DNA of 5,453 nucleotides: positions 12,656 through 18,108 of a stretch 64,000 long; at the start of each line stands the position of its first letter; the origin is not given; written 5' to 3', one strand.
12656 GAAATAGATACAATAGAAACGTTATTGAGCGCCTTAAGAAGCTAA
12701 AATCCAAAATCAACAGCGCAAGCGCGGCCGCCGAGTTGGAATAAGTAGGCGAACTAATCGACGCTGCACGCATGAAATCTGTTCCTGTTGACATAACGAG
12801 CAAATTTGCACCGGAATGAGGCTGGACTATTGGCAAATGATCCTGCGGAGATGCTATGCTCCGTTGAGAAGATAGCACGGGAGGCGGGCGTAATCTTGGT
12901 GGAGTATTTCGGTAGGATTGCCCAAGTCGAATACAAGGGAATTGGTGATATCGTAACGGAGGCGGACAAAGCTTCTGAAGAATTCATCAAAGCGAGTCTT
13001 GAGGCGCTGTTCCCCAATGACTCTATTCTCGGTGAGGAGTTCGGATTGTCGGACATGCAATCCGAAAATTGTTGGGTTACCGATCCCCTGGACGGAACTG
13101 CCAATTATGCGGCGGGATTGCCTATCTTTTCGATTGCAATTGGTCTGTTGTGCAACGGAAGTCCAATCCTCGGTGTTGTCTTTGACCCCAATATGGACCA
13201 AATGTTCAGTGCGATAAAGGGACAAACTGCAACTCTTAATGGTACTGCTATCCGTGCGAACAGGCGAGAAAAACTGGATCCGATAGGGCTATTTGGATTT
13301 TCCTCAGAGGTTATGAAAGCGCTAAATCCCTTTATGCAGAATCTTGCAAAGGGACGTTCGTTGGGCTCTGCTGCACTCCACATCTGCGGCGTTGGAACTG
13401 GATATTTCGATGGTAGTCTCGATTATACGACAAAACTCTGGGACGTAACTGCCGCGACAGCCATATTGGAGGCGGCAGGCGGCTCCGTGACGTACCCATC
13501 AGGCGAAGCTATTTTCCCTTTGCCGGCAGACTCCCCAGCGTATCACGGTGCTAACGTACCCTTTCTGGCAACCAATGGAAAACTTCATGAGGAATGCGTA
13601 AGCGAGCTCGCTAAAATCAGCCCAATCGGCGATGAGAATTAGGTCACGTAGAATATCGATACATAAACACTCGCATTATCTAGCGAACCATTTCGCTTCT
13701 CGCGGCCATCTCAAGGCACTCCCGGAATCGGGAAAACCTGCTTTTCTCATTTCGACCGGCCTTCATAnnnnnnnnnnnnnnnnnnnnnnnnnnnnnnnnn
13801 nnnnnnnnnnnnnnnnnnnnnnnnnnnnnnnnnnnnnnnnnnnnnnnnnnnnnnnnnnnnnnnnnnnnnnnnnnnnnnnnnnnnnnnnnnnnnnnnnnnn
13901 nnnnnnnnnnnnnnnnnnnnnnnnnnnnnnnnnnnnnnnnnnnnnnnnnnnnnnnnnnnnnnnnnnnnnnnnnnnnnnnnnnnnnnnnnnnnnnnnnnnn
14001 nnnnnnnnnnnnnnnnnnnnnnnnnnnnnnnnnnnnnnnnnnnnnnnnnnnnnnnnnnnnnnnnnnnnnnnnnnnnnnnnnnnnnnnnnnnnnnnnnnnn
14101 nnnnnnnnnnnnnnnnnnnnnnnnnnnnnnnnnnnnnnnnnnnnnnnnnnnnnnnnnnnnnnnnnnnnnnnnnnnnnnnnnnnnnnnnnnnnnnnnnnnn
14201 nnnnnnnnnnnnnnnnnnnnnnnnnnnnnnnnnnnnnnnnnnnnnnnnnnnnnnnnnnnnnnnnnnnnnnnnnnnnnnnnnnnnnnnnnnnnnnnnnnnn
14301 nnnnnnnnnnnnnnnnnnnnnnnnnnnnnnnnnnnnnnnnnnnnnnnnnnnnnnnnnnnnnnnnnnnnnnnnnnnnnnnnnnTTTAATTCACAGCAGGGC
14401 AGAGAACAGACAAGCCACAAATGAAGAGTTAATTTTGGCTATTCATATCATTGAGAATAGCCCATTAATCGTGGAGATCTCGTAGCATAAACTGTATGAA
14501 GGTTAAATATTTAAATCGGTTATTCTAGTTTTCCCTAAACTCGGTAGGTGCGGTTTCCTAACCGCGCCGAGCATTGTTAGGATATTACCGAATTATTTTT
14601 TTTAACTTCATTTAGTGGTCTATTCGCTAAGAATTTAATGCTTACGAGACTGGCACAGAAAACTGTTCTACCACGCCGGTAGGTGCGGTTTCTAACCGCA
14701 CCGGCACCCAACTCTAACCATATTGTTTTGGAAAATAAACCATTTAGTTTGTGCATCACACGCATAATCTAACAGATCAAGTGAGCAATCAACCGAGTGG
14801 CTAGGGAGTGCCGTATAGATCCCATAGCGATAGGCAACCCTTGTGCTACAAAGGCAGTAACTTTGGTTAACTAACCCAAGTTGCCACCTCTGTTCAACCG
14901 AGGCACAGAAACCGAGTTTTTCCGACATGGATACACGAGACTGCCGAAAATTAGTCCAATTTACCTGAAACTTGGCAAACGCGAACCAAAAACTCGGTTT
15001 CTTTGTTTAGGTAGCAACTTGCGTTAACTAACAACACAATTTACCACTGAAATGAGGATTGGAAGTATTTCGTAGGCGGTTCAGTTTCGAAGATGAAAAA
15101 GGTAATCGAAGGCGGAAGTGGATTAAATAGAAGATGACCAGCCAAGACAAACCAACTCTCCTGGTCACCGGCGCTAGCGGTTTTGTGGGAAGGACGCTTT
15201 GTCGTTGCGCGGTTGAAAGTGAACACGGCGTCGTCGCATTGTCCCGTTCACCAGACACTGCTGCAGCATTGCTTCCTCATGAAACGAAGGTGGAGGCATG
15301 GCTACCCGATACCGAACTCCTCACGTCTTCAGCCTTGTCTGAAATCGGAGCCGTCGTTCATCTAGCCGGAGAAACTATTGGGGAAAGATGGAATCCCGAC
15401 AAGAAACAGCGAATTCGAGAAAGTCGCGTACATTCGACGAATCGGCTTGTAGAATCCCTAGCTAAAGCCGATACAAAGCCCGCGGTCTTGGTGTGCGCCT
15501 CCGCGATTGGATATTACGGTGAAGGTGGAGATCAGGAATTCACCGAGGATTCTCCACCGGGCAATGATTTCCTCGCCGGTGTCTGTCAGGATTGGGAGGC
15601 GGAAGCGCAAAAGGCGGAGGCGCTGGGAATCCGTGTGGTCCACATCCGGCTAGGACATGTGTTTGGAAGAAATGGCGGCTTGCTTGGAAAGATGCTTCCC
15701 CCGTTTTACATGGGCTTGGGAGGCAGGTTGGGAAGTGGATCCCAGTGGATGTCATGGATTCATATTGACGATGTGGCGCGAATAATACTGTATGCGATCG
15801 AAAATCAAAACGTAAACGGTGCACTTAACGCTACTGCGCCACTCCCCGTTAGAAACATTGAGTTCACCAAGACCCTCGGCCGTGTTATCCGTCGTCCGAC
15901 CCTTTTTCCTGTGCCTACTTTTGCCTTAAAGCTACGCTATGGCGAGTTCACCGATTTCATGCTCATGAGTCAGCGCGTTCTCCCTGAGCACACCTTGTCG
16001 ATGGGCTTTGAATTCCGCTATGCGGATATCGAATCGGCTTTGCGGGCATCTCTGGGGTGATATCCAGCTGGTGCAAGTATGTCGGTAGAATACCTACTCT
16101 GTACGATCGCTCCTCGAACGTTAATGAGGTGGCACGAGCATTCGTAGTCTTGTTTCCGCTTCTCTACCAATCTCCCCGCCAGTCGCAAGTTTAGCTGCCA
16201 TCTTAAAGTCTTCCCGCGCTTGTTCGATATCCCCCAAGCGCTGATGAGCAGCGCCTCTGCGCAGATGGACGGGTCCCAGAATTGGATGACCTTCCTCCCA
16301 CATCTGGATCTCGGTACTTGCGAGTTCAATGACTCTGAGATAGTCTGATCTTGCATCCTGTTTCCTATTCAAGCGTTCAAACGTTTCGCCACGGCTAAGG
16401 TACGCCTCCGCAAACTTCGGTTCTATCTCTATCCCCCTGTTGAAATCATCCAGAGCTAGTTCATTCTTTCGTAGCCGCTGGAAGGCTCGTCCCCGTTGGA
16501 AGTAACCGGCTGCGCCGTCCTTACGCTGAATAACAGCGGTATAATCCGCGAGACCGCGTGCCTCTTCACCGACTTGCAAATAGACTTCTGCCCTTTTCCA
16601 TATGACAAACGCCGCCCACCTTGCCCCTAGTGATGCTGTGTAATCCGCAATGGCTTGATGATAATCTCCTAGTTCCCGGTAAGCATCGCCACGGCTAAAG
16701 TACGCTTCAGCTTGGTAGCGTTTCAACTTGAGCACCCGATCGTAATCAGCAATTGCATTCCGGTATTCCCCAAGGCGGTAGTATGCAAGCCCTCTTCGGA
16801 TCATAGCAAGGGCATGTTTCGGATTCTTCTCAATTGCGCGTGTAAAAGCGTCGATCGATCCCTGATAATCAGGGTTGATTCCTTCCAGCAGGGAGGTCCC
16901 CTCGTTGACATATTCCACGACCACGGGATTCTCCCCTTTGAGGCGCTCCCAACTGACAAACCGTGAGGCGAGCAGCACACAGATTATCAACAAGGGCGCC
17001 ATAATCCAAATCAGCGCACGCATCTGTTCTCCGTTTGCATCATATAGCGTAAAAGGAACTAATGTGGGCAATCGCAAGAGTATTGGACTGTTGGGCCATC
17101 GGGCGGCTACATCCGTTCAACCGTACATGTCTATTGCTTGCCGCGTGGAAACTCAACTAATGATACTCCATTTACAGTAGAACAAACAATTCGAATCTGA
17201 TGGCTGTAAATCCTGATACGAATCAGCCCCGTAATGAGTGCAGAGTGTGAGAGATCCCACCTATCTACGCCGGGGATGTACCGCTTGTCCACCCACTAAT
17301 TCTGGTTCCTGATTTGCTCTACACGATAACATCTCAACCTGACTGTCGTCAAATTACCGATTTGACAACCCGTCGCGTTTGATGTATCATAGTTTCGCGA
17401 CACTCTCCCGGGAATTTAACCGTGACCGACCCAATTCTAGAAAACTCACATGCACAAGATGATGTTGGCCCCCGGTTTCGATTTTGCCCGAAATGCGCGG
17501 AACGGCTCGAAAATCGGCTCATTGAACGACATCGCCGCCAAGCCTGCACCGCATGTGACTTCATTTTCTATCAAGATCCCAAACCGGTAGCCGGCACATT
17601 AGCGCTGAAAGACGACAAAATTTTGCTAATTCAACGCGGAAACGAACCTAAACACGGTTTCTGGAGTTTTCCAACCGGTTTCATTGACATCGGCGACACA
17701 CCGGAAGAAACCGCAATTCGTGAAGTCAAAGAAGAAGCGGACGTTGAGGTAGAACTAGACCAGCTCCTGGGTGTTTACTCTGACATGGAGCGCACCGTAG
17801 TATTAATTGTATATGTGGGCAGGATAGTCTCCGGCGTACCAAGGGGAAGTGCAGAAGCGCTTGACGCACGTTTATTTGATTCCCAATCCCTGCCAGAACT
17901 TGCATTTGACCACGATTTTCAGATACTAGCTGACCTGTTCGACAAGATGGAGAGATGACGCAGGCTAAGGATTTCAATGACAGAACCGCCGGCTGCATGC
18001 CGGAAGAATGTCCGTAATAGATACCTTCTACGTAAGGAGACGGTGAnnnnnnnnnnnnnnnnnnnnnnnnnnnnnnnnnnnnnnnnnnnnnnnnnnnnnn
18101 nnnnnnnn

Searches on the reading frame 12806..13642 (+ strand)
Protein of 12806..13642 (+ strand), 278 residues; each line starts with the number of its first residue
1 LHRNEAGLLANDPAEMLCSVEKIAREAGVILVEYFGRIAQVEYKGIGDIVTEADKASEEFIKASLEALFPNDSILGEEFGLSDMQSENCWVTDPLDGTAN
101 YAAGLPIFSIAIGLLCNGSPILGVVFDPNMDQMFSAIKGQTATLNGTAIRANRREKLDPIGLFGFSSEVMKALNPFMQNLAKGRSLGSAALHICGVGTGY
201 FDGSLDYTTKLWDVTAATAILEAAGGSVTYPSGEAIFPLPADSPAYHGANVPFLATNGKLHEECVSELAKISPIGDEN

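Call 50: search_protein_families(library=pfam, proteins=[window:12806-13642:+], max_evalue=0.0001)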
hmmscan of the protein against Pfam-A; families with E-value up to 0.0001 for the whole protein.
window:12806-13642:+ (278 aa): 1 family
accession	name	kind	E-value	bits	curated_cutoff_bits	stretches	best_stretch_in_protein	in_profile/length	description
PF00459.30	Inositol_P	-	8e-53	180.1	27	1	14-269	3-267/271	Inositol monophosphatase family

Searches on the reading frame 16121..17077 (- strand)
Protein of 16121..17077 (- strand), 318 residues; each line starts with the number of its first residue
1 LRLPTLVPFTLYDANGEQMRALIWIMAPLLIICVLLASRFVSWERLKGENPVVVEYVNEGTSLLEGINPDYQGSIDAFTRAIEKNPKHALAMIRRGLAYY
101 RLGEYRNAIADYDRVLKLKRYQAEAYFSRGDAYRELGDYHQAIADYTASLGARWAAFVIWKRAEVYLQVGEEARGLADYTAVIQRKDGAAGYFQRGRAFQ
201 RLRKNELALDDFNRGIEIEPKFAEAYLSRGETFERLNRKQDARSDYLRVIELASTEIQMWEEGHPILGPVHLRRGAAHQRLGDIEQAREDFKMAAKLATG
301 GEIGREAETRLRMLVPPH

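Call 51: search_protein_families(library=pfam, proteins=[window:16121-17077:-], max_evalue=0.0001)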
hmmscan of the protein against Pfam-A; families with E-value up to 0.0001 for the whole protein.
window:16121-17077:- (318 aa): 10 families
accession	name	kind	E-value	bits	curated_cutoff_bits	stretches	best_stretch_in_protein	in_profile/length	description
PF00515.34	TPR_1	-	3.2e-35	118.9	27.8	3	90-119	2-31/34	Tetratricopeptide repeat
PF07719.23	TPR_2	-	1e-30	103.7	27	2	89-118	1-30/34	Tetratricopeptide repeat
PF13181.12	TPR_8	-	3.5e-24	83.3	25.7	1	123-151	1-29/34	Tetratricopeptide repeat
PF13432.12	TPR_16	-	1.1e-18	67.8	32.7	3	70-120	12-62/65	Tetratricopeptide repeat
PF13414.12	TPR_11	-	2.5e-18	65.9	26.8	1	96-137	1-42/42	TPR repeat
PF13431.12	TPR_17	-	6.1e-18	64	24.4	0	77-109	1-33/34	Tetratricopeptide repeat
PF13174.12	TPR_6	-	8.5e-15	54.7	26.3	0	91-117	2-28/33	Tetratricopeptide repeat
PF13424.12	TPR_12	-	1.3e-12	48.2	30.1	1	91-150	5-72/77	Tetratricopeptide repeat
PF13371.12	TPR_9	-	5.1e-11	42.9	35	0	82-120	22-60/73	Tetratricopeptide repeat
PF13428.12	TPR_14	-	4.7e-10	39.6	23.5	0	94-126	6-38/44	Tetratricopeptide repeat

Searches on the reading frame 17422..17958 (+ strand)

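Call 51: search_protein_families(library=pfam, proteins=[window:17422-17958:+], max_evalue=0.0001)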
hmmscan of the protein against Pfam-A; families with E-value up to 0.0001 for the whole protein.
window:17422-17958:+ (178 aa): 2 families
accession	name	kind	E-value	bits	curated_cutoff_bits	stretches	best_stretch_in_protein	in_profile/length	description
PF00293.34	NUDIX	-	6.6e-18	65.4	21.1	1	55-167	4-129/134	NUDIX domain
PF14803.11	Zn_ribbon_Nudix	-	3e-07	30.7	25.6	1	20-51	1-34/34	Nudix N-terminal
